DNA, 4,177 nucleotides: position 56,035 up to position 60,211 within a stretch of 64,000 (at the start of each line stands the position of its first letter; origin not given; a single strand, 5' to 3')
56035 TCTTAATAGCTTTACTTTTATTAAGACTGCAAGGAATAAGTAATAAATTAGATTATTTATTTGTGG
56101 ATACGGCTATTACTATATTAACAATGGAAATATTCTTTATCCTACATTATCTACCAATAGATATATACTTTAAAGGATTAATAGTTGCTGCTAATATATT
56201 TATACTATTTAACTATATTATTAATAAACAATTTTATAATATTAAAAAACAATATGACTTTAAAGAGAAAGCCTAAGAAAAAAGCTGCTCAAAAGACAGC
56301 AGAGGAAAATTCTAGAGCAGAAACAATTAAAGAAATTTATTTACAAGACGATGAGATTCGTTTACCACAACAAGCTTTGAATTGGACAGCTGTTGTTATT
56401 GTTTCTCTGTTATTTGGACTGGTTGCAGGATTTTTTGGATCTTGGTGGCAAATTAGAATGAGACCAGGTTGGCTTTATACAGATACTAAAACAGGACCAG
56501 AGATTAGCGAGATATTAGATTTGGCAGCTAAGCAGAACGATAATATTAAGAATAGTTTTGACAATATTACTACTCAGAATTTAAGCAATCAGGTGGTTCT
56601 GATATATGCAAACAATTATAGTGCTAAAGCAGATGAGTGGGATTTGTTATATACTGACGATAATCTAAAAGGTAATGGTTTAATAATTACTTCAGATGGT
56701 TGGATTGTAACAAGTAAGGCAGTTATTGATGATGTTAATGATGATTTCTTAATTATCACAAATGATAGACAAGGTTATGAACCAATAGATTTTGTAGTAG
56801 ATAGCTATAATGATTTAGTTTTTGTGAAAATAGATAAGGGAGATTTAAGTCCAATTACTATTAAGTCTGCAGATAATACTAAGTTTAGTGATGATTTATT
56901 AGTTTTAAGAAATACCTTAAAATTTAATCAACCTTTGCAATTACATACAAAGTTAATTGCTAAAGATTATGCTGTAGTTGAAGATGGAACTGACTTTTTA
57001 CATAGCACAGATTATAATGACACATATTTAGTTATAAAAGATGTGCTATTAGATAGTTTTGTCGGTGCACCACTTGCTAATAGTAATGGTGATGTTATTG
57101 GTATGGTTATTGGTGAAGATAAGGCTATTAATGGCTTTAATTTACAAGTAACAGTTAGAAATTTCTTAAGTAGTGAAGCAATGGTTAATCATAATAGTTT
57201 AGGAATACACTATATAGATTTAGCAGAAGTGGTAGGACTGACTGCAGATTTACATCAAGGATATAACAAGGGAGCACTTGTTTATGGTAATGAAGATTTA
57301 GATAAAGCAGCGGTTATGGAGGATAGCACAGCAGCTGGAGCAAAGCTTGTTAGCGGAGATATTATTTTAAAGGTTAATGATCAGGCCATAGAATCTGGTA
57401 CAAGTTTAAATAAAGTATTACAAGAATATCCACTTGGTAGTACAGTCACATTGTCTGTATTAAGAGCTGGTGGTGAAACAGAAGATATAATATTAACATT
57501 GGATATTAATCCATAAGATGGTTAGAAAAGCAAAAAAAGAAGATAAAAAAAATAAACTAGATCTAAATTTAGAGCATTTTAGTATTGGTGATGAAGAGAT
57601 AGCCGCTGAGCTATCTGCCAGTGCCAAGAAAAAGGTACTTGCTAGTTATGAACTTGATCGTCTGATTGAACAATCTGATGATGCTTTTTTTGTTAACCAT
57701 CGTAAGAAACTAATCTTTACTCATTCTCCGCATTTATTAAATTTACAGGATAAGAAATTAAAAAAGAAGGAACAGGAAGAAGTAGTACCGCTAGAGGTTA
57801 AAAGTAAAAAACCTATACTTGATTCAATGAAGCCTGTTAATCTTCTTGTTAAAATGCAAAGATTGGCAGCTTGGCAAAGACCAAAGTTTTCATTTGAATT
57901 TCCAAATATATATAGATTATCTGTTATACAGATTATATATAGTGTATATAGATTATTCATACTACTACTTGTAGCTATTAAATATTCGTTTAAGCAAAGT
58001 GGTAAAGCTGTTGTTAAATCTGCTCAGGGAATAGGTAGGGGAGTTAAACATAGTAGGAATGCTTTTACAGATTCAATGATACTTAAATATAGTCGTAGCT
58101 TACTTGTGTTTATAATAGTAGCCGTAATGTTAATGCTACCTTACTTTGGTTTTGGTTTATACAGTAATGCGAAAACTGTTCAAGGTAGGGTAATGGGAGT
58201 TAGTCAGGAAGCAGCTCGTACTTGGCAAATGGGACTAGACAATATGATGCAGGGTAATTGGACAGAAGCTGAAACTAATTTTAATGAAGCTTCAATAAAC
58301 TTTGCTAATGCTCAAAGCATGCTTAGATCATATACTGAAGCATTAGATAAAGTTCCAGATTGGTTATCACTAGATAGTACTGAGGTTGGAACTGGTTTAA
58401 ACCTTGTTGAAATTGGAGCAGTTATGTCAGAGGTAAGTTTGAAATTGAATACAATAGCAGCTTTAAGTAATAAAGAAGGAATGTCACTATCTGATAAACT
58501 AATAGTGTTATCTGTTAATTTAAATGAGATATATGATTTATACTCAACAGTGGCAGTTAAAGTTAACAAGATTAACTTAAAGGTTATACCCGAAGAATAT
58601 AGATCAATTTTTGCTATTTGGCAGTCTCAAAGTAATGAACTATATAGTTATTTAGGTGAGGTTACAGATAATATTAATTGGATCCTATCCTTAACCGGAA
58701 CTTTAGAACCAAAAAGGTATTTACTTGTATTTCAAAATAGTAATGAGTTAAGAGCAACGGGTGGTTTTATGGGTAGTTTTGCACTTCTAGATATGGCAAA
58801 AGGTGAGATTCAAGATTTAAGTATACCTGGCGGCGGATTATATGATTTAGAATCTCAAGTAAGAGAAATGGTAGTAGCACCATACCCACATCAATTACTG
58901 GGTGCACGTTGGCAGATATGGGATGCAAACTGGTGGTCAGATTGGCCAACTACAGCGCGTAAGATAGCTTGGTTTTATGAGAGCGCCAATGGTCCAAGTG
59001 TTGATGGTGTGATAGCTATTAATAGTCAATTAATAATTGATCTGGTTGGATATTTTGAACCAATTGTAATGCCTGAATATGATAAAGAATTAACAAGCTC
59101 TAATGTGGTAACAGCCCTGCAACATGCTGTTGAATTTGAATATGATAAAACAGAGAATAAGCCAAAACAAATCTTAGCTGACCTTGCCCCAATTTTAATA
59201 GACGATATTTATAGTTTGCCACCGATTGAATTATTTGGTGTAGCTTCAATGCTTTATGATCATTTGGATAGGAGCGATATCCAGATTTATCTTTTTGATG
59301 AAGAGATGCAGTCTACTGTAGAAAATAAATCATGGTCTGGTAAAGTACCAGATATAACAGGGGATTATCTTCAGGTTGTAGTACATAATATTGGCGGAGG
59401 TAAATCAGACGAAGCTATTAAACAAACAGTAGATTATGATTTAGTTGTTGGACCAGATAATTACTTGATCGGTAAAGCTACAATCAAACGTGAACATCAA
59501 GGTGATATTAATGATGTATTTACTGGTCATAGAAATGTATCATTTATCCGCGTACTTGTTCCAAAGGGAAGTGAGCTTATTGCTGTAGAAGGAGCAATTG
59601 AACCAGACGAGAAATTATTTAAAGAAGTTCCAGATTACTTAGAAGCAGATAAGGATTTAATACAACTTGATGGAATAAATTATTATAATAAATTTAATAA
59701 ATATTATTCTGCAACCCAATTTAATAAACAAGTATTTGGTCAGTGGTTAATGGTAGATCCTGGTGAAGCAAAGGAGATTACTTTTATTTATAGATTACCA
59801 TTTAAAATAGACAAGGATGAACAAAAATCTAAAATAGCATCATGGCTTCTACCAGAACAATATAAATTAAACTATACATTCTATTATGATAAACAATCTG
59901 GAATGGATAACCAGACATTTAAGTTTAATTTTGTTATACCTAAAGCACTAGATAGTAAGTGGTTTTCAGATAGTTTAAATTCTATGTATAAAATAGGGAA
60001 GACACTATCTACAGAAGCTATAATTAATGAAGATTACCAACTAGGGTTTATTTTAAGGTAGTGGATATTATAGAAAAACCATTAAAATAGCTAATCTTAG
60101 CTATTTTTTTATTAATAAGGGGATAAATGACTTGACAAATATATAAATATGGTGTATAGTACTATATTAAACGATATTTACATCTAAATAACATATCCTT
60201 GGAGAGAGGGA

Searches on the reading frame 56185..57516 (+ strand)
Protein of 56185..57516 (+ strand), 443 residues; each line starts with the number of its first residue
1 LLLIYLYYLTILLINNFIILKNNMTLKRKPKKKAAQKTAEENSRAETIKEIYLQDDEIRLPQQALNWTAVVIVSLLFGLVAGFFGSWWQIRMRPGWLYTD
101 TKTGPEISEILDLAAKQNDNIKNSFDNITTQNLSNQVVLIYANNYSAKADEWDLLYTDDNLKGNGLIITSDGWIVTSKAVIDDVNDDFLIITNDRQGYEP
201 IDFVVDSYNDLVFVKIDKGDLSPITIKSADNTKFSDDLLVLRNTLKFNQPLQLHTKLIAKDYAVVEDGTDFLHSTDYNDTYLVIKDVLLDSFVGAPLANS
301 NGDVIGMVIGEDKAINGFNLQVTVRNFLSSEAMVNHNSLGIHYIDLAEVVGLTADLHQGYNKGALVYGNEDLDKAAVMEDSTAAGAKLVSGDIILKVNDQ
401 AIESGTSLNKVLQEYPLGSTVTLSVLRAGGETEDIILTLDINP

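Call 11: search_protein_families(library=pfam, proteins=[window:56185-57516:+], max_evalue=0.1)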
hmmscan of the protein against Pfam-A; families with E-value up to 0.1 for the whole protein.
window:56185-57516:+ (443 aa): 5 families
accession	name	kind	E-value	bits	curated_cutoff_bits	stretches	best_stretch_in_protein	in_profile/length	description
PF13180.12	PDZ_2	-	3.6e-09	37.2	27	1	377-433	19-74/80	PDZ domain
PF13365.12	Trypsin_2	-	2.5e-07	32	27.6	1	163-307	1-144/144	Trypsin-like peptidase domain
PF17820.7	PDZ_6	-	4.5e-06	26.7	27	1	376-427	4-54/54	PDZ domain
PF00595.29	PDZ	-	9.2e-05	23.2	23.2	1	377-425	32-80/81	PDZ domain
PF14685.13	PDZ_Tricorn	-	0.0071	16.8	25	1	383-435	35-86/88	Tricorn protease PDZ domain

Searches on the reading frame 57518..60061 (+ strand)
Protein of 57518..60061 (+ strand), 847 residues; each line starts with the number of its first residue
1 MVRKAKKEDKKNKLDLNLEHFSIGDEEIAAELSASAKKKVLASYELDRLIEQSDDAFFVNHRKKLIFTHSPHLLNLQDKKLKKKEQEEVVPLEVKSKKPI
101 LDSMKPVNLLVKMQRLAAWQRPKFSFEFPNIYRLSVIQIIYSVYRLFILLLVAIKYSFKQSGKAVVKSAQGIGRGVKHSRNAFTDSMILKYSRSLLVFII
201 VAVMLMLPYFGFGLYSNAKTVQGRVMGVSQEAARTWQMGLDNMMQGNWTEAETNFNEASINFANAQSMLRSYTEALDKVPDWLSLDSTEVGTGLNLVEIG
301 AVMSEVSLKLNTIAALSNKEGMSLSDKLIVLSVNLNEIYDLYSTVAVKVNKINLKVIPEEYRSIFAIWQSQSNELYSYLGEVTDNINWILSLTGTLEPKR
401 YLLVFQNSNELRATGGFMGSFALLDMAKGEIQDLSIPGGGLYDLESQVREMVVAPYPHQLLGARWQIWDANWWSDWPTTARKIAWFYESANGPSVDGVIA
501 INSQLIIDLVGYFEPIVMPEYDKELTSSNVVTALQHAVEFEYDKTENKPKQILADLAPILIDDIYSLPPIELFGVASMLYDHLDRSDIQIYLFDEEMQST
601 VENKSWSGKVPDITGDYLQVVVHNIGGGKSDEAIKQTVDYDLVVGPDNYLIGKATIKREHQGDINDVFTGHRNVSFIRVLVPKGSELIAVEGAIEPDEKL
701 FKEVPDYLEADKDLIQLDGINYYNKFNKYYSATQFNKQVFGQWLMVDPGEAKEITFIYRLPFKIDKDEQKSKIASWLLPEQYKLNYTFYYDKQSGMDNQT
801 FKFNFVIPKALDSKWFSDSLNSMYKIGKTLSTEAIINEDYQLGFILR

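Call 11: search_protein_families(library=pfam, proteins=[window:57518-60061:+], max_evalue=0.1)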
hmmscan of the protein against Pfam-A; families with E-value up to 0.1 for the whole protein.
window:57518-60061:+ (847 aa): 1 family
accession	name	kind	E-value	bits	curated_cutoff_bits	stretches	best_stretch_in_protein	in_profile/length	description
PF13196.11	DUF4012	-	1.8e-25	90.5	28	1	397-537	2-142/144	Protein of unknown function (DUF4012)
